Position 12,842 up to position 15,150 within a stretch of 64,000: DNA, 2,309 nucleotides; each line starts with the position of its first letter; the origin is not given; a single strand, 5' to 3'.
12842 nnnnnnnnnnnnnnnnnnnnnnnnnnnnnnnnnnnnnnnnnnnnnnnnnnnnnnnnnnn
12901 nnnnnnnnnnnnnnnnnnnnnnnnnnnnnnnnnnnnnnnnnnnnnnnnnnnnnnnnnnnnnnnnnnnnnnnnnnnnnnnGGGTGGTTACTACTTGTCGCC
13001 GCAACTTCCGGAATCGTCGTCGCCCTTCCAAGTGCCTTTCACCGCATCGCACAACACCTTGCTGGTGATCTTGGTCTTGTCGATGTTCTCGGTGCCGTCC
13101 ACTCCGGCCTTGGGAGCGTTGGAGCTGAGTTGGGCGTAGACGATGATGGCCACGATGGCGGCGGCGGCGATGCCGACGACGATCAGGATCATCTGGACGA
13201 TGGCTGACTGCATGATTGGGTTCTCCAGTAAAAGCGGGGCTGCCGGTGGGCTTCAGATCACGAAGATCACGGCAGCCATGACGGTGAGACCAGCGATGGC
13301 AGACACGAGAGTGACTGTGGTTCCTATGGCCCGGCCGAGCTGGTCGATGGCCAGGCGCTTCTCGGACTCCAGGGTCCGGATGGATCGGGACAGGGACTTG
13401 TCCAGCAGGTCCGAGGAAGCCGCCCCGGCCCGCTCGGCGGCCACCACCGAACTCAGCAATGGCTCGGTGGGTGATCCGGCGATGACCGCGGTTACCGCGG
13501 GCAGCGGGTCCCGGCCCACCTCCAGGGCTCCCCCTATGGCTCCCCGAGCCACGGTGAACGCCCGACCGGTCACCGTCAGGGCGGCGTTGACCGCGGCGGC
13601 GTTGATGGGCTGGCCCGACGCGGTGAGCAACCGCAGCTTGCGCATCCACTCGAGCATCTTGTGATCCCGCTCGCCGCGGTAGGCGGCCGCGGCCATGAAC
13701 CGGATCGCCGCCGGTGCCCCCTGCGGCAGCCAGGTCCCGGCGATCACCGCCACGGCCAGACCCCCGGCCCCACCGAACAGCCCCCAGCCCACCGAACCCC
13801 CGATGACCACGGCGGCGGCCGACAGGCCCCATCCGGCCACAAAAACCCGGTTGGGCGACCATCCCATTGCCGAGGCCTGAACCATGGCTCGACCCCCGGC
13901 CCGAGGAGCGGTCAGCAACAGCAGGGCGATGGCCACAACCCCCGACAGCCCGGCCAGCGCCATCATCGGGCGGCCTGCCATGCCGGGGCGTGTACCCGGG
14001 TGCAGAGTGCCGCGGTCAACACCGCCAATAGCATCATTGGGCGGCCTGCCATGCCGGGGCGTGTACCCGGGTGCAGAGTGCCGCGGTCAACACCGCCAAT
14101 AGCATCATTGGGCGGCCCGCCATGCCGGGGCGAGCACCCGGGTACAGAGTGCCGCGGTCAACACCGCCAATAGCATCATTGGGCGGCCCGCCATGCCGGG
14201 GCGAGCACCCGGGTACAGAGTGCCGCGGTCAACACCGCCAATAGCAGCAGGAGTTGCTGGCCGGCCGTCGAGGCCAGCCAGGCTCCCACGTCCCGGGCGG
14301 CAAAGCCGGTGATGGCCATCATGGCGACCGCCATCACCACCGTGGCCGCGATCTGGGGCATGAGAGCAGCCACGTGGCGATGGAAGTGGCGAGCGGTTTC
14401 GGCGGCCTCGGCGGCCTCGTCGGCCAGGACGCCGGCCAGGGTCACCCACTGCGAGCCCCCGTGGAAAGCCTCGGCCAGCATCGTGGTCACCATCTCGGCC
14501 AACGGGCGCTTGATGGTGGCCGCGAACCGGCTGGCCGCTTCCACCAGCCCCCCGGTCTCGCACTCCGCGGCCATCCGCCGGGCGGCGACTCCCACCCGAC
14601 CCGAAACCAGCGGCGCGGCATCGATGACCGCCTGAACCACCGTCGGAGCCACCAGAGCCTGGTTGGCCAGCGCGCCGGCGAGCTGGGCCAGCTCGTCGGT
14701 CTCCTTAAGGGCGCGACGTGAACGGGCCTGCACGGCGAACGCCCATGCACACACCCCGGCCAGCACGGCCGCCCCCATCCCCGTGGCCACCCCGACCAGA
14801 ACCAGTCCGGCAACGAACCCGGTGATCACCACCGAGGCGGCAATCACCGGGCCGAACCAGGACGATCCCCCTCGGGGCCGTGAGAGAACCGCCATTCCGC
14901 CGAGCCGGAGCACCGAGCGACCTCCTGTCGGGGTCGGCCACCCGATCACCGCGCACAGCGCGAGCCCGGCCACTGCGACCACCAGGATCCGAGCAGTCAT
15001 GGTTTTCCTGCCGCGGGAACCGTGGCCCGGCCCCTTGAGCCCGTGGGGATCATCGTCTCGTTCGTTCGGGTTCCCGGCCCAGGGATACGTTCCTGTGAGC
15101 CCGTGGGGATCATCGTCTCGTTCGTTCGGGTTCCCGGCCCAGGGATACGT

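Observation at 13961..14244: Four 71-bp copies of the tadB/tadC overlap inside the pilus operon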

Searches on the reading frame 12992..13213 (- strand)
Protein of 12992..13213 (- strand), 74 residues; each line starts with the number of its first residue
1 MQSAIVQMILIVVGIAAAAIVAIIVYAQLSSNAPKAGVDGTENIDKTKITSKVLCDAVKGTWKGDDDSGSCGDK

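Call 34: search_protein_families(library=ncbifam, proteins=[window:12992-13213:-], max_evalue=1)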
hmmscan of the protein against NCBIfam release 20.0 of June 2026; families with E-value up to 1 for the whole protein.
window:12992-13213:- (74 aa): 2 families
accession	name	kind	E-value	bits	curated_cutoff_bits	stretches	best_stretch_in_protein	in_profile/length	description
TIGR04361.1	TrbK_Ti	equivalog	0.015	15.7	50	1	4-28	4-28/64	entry exclusion protein TrbK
TIGR02205.1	septum_zipA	equivalog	0.079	13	119.65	1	7-51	3-45/284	cell division protein ZipA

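Call 35: search_protein_families(library=pfam, proteins=[window:12992-13213:-], max_evalue=1)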
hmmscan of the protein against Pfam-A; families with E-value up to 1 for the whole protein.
window:12992-13213:- (74 aa): 2 families
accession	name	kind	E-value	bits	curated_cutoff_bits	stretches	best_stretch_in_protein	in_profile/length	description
PF14155.11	DUF4307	-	0.011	16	27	1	6-52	5-51/111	Domain of unknown function (DUF4307)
PF08114.16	PMP1_2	-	0.3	11.3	22.3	1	7-27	11-31/43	ATPase proteolipid family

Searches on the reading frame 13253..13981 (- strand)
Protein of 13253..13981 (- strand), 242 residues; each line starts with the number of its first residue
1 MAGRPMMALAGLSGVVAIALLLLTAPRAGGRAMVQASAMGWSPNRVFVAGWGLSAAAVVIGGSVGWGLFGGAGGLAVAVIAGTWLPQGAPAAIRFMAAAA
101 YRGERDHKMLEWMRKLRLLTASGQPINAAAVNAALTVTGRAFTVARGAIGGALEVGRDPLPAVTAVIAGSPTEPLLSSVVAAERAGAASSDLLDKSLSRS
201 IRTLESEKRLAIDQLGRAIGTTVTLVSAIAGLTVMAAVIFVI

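Call 10: search_protein_families(library=pfam, proteins=[window:13256-13981:-], max_evalue=0.01)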
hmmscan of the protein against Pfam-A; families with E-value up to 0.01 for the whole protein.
window:13256-13981:- (242 aa): 1 family
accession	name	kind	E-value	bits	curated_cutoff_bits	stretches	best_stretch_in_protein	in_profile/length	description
PF00482.28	T2SSF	-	0.0058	17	25.2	1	112-239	1-123/125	Type II secretion system (T2SS), protein F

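Call 16: find_encoding_contigs(protein=window:13253-13981:-, flank=10000, max_places=10)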
Protein window:13253-13981:- (242 aa): no gene with exactly this product is on record in the collection.

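Call 20: find_homologous_proteins(query=window:13256-13981:-, max_evalue=1e-30)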
Query window:13256-13981:- (242 aa): 67 proteins with E <= 1e-30 among 8000 candidates.
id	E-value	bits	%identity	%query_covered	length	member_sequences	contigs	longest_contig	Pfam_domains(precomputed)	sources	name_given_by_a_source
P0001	1.2e-135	468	100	98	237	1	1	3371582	-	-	-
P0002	5.8e-116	404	87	98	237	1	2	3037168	-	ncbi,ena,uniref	ncbi:hypothetical protein [Candidatus Poriferisocius sp.]|uniref:hypothetical protein n=1 Tax=Candid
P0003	3.9e-100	352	77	98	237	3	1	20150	PF00482.29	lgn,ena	-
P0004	1.0e-97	344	75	98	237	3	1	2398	-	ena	-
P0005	1.1e-97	344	74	98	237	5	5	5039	-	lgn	-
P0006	2.8e-97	343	73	98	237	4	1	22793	PF00482.29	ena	-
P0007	4.4e-97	342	74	98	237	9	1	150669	PF00482.29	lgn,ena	-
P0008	4.9e-97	342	74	98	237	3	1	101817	-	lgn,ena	-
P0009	8.2e-97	341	74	98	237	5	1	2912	PF00482.29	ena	-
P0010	8.9e-97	341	75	98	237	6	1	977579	-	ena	-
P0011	1.1e-96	341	74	98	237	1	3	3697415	-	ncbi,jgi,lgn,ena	-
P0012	2.1e-96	340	75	98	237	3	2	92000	PF00482.29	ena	-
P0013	2.9e-96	340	74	98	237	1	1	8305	PF00482.29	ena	-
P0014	4.5e-96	339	76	98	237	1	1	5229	PF00482.29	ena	-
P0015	5.4e-96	339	74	98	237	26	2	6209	PF00482.29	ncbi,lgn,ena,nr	ncbi:MAG: type II secretion system F family protein [bacterium]|nr:type II secretion system F family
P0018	1.3e-95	337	73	98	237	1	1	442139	PF00482.29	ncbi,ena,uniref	ncbi:hypothetical protein [Candidatus Poriferisocius sp.]|uniref:hypothetical protein n=1 Tax=Candid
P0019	2.0e-95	337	75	98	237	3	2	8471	PF00482.29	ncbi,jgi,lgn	-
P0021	2.9e-95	336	73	98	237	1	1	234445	PF00482.29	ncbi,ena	-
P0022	3.3e-95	336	73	98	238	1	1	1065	PF00482.29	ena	-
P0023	3.3e-95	336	73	98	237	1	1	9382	PF00482.29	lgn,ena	-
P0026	4.7e-95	336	73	98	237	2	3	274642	PF00482.29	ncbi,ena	-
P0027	6.3e-95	335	74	98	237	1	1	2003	PF00482.29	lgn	-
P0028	6.4e-95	335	74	98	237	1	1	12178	PF00482.29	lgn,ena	-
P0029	8.1e-95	335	74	98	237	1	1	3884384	PF00482.29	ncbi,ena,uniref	ncbi:type II secretion system F family protein [Candidatus Poriferisocius sp.]|uniref:type II secret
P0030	1.5e-94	334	73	98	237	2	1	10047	PF00482.29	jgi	-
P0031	1.7e-94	334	73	98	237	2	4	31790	PF00482.29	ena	-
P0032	1.9e-94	334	73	98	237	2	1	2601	PF00482.29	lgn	-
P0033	2.5e-94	333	72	98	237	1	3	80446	PF00482.29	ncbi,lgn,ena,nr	ncbi:MAG: hypothetical protein OXH23_09025 [bacterium]|nr:hypothetical protein [bacterium]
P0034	5.8e-94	332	73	98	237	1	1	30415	PF00482.29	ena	-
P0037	3.1e-93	330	72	98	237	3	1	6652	PF00482.29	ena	-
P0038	4.6e-93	329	72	98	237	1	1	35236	PF00482.29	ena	-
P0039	4.8e-93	329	71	98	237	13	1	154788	PF00482.29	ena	-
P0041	1.7e-92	327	71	98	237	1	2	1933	PF00482.29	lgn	-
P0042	1.8e-92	327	72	98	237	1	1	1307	PF00482.29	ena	-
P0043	2.1e-92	327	71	98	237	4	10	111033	PF00482.29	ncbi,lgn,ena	-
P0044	2.3e-92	327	71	98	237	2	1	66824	PF00482.29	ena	-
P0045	2.7e-92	327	72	98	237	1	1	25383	PF00482.29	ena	-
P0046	2.9e-92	326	72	98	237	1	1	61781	PF00482.29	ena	-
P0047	5.0e-92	326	71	98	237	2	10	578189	PF00482.29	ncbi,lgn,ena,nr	ncbi:MAG: hypothetical protein OXH53_15010 [bacterium]|nr:hypothetical protein [bacterium] MCY363356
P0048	9.9e-92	325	71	98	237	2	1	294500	PF00482.29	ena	-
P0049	3.3e-91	323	71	98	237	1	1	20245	PF00482.29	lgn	-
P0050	4.4e-91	323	72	98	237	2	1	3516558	PF00482.29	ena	-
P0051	5.7e-91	322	70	98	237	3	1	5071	PF00482.29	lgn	-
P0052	6.9e-91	322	71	100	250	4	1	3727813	PF00482.29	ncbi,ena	-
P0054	2.3e-90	320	72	98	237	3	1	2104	PF00482.29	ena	-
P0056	4.9e-90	319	72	98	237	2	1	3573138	PF00482.29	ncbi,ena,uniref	ncbi:type II secretion system F family protein [Candidatus Poriferisocius sp.]|uniref:type II secret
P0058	1.4e-87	311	73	92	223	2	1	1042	PF00482.29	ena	-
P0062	2.2e-84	301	65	98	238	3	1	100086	PF00482.29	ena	-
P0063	1.6e-78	282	82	74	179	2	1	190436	PF00482.29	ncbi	-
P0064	1.7e-77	278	84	65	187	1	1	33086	PF00482.29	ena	-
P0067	9.7e-38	148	54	57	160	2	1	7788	PF00482.29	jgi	-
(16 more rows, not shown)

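Call 25: find_encoding_contigs(protein=P0001, flank=10000, max_places=3)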
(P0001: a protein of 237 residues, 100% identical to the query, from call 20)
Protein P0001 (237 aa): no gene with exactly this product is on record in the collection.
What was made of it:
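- Tried and rejected: Exact-protein look-ups of TadC-like (242-aa and 237-aa forms) found no contig on record (calls 16, 25).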

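Call 34: search_protein_families(library=ncbifam, proteins=[window:13256-13966:-], max_evalue=1)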
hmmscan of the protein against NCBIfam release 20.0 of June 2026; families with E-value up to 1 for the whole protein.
window:13256-13966:- (237 aa): 2 families
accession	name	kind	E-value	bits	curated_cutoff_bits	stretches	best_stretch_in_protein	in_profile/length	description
NF001208.0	PRK00174.1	subfamily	0.037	12.3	657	1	84-171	358-443/649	acetate--CoA ligase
TIGR02188.1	Ac_CoA_lig_AcsA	equivalog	0.092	11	724.95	1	84-170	340-425/629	acetate--CoA ligase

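Call 74: search_protein_families(library=pfam, alignment_id=A2, max_evalue=0.01)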
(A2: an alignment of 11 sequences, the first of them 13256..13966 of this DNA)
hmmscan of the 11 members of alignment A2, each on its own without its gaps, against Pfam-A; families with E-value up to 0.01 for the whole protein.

A. member 1, window:13256-13966:- (237 aa): 1 family
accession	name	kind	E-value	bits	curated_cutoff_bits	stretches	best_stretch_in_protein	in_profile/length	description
PF00482.28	T2SSF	-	0.0022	18.4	25.2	1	107-234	1-123/125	Type II secretion system (T2SS), protein F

B. families by the number of members that match (of 11 scanned): 1 family
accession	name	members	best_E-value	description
PF00482.28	T2SSF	11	5.6e-06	Type II secretion system (T2SS), protein F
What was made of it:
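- On Tad/Flp pilus platform pair TadB-TadC (T2SSF family): All 11 homologues match, with best E = 5.6e-6 (calls 10, 20, 74).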

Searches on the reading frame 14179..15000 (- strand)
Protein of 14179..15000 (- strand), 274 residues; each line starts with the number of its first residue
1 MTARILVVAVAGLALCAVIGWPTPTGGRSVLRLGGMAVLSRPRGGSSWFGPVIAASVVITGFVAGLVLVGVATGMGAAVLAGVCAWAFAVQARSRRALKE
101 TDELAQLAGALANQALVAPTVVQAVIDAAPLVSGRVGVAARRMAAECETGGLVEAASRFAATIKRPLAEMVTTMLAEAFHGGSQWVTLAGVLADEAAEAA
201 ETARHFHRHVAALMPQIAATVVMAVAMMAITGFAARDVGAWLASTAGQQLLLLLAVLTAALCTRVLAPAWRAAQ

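Call 10: search_protein_families(library=pfam, proteins=[window:14179-15000:-], max_evalue=0.01)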
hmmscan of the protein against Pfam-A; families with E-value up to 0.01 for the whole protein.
window:14179-15000:- (274 aa): 0 families

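Call 34: search_protein_families(library=ncbifam, proteins=[window:14179-15000:-], max_evalue=1)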
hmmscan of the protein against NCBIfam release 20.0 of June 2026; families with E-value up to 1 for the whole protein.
window:14179-15000:- (274 aa): 1 family
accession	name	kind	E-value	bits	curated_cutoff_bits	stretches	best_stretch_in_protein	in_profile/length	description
NF041319.1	PTS-HPr_Halo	equivalog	0.034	14.6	140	1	186-237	8-59/87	phosphocarrier protein HPr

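Call 35: search_protein_families(library=pfam, proteins=[window:14179-15000:-], max_evalue=1)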
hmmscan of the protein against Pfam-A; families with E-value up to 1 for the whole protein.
window:14179-15000:- (274 aa): 1 family
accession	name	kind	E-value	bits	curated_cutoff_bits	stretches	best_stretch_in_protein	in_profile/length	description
PF05755.17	REF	-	0.13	12.6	25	1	117-210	85-178/206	Rubber elongation factor protein (REF)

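Call 37: search_solved_structures(query=A1, max_evalue=1)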
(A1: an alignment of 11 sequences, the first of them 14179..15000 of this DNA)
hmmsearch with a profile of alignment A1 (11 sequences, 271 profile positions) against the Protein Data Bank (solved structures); distinct sequences matched with E-value up to 1: 2.
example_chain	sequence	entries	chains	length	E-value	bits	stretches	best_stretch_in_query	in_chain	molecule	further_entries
5l22_B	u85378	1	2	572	0.33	13.5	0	67-127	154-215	ABC transporter (HlyB subfamily)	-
9v4b_A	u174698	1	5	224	0.72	12.4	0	183-237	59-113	Fructose-6-phosphate aldolase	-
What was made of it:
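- On Tad/Flp pilus platform pair TadB-TadC (T2SSF family): The PDB profile search found nothing (call 37).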

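Call 41: search_protein_families(library=pfam, alignment_id=A1, max_evalue=0.1)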
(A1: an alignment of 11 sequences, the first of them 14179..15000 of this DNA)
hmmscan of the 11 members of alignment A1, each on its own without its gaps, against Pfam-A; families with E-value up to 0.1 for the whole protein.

A. member 1, window:14179-15000:- (274 aa): 0 families

B. families by the number of members that match (of 11 scanned): 1 family
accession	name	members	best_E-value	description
PF05755.17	REF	2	0.071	Rubber elongation factor protein (REF)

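Call 42: find_homologous_proteins(query=window:14179-15000:-, max_evalue=0.00001)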
Query window:14179-15000:- (274 aa): 74 proteins with E <= 0.00001 among 8000 candidates.
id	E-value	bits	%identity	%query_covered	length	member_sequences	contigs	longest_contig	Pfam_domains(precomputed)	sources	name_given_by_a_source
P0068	1.1e-158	545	100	100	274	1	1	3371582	-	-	-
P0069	3.7e-120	418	80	100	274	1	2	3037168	-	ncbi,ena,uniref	ncbi:hypothetical protein [Candidatus Poriferisocius sp.]|uniref:hypothetical protein n=1 Tax=Candid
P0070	7.5e-102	358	69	100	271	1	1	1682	-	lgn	-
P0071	6.8e-101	355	69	99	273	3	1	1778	-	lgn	-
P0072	1.3e-100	354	71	93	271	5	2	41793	-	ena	-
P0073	4.3e-100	353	73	92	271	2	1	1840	-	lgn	-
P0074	6.9e-100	352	67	100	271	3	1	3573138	-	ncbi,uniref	ncbi:type II secretion system F family protein [Candidatus Poriferisocius sp.]|uniref:type II secret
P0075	2.0e-99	350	69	100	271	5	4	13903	-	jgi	-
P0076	2.6e-99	350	69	99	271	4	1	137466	-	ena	-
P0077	5.0e-99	349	69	99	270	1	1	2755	-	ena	-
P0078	9.7e-99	348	69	93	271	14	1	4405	-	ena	-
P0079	1.1e-98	348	68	100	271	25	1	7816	-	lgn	-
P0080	9.2e-98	345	69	99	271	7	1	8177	-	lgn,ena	-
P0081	1.0e-97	345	67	100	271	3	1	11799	-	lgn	-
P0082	1.2e-97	345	69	93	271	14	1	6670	-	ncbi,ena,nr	ncbi:MAG: hypothetical protein F4153_00050 [Acidimicrobiia bacterium]|nr:hypothetical protein [Acidi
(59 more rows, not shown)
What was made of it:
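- The genome is known from a single contig in the collections searched (calls 20, 42).
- On Tad/Flp pilus platform pair TadB-TadC (T2SSF family): One NCBI record names a homologue 'type II secretion system F family protein' (call 42).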

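Call 51: predict_structure(alignment_id=A3)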
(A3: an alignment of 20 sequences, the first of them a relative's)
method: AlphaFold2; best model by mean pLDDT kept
length: 274 residues; sequences in the alignment: 20
mean_pLDDT: 75.8   pTM: 0.65
mean pLDDT of the five models: 75.8, 74.5, 74.5, 73.3, 69.2
residues with pLDDT >= 90: 90; 70-90: 94; 50-70: 58; < 50: 32
segments of 3 or more residues with pLDDT < 50: 18-48
pLDDT, mean of each block of 10 residues (from residue 1): 61 52 40 40 43 66 61 70 79 87 95 92 95 95 93 94 92 92 86 93 85 77 74 71 79 76 68 58
secondary structure, 60 per line:
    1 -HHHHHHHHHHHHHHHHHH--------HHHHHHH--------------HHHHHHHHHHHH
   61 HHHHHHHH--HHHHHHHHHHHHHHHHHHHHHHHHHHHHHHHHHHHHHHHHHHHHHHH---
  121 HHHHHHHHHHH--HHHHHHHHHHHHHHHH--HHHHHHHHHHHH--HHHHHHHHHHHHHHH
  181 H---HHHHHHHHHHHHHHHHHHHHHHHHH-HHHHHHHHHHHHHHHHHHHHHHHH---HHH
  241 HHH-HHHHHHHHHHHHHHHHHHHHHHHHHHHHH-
elements in order: H2-19 H28-34 H49-68 H71-117 H121-131 H134-149 H152-163 H166-181 H185-209 H211-234 H238-243 H245-273
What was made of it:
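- The peptide corresponds to the predicted C-terminal helix of the TadB-position protein (call 51).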

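Call 55: fold_search(model_id=the predicted structure, library=pdb)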
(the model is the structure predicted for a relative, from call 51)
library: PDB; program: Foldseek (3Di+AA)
matches with E <= 10: 160; with E <= 0.001: 0
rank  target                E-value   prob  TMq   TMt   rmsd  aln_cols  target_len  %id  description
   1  8tm9_A                1.5e+00  0.14  0.16  0.19  19.1       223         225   12  Computationally designed tunable C2 symmetric tandem repeat homodimer, D_3_633_8x bound to peptide (released 2024-12-11)
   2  5bs8_A                1.9e+00  0.18  0.20  0.12  18.3       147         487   14  Crystal structure of a topoisomerase II complex (released 2016-03-02)
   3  4i3h_A                2.0e+00  0.11  0.15  0.06  18.1       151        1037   15  A three-gate structure of topoisomerase IV from Streptococcus pneumoniae (released 2013-08-28)
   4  6tyi_A                2.2e+00  0.11  0.21  0.24  30.9       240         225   11  ExbB-ExbD complex in MSP1E3D1 nanodisc (released 2019-10-16)
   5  9foy_A                2.3e+00  0.18  0.20  0.09  17.6       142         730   13  Ternary complex of a Mycobacterium tuberculosis DNA gyrase core fusion with DNA and the inhibitor AMK32b (released 2024-08-07)
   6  4z4q_B                2.4e+00  0.10  0.15  0.07  17.9       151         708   14  Quinazolinedione(PD 0305970)-DNA cleavage complex of topoisomerase IV from S. pneumoniae (released 2016-09-14)
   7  3ifz_B                2.5e+00  0.13  0.17  0.11  18.8       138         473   11  crystal structure of the first part of the Mycobacterium tuberculosis DNA gyrase reaction core: the breakage and reuni (released 2010-07-28)
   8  9g71_A                2.6e+00  0.11  0.21  0.16  21.6       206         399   14  Cryo-EM structure of TTYH2 in complex with lipids in GDN (released 2025-05-21)
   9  6bs9_C                2.7e+00  0.85  0.32  0.64   3.4       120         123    8  Stage III sporulation protein AB (SpoIIIAB) (released 2018-01-17)
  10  4z3o_B                2.7e+00  0.09  0.14  0.07  19.1       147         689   12  Quinolone(Moxifloxacin)-DNA cleavage complex of topoisomerase IV from S. pneumoniae (released 2016-09-14)
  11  3raf_A                2.8e+00  0.10  0.16  0.10  17.7       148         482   15  Quinazolinedione-DNA cleavage complex of type IV topoisomerase from S. pneumoniae (released 2012-03-28)
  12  4z2d_B                3.1e+00  0.14  0.19  0.12  17.4       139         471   12  Quinolone(Levofloxacin)-DNA cleavage complex of gyrase from S. pneumoniae (released 2016-09-14)
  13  4i3h_B                3.2e+00  0.09  0.18  0.06  18.4       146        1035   10  A three-gate structure of topoisomerase IV from Streptococcus pneumoniae (released 2013-08-28)
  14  3ilw_A                3.4e+00  0.15  0.19  0.12  18.4       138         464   14  Structure of DNA gyrase subunit A N-terminal domain (released 2009-10-06)
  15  6gav_A                3.4e+00  0.13  0.19  0.06  18.4       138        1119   12  Extremely 'open' clamp structure of DNA gyrase: role of the Corynebacteriales GyrB specific insert (released 2019-02-20)
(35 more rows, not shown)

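Call 75: search_protein_families(library=pfam, alignment_id=A3, max_evalue=0.1)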
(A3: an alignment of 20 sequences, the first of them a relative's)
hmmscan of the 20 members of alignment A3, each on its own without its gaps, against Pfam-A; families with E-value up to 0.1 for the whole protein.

A. member 1, P0068 (274 aa): 0 families

B. families by the number of members that match (of 20 scanned): 3 families
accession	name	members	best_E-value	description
PF23778.1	Phage_holin_2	1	0.035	Putative phage holin family 2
PF13664.11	DUF4149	1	0.073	Domain of unknown function (DUF4149)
PF16708.10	LppA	1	0.086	Lipoprotein confined to pathogenic Mycobacterium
